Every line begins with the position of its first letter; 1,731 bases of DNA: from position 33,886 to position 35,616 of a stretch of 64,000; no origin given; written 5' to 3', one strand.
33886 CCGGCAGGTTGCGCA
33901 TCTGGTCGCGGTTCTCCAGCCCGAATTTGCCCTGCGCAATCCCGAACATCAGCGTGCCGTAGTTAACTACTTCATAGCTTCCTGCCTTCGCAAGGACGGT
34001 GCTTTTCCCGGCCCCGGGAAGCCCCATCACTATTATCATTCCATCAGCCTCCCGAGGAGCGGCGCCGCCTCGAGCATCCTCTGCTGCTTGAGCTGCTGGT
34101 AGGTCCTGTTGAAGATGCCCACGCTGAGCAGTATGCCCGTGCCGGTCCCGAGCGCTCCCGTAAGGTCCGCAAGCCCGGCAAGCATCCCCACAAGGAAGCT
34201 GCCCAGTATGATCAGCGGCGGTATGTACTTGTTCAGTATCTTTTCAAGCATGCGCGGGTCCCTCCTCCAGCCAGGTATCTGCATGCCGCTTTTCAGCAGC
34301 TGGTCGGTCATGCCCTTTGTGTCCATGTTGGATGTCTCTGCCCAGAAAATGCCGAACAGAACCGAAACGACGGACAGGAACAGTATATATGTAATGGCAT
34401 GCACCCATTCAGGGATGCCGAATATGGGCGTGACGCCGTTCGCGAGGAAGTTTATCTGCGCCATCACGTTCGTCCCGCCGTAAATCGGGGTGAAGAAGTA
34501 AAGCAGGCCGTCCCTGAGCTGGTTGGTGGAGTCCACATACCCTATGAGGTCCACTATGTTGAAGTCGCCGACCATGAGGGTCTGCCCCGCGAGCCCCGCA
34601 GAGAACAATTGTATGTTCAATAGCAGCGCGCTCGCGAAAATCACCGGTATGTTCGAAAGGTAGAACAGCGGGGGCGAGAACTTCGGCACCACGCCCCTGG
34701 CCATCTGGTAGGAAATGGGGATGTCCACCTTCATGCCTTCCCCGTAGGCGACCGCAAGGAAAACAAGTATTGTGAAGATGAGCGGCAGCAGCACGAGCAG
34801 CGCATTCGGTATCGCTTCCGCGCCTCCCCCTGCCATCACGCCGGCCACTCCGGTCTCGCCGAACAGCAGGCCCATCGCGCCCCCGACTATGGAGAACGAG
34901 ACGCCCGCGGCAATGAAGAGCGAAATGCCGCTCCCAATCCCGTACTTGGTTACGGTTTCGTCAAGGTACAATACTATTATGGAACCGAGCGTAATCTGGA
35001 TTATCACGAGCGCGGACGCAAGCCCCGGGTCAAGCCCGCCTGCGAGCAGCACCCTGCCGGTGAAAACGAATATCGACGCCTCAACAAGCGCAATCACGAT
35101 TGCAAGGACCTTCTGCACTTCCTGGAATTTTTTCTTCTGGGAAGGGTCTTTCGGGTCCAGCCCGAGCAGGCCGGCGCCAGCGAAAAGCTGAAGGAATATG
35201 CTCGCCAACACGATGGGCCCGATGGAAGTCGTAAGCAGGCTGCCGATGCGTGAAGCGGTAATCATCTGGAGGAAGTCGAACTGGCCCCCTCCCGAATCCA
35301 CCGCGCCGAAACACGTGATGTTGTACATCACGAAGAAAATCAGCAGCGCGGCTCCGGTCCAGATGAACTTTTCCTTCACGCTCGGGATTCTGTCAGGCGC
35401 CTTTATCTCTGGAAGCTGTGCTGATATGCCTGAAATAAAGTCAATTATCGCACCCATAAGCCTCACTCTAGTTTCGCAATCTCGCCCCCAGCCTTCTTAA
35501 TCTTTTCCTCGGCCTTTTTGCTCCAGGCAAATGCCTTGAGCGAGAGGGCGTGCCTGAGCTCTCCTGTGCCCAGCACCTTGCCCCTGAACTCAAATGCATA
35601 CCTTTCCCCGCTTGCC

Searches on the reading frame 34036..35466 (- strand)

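Call 91: search_protein_families(library=pfam, proteins=[window:34036-35466:-], max_evalue=0.001)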
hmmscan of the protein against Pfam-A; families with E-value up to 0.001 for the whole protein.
window:34036-35466:- (476 aa): 1 family
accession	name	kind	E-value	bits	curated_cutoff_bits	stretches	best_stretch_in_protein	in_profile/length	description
PF00344.25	SecY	-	2.2e-60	205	32.2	1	76-456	1-306/306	SecY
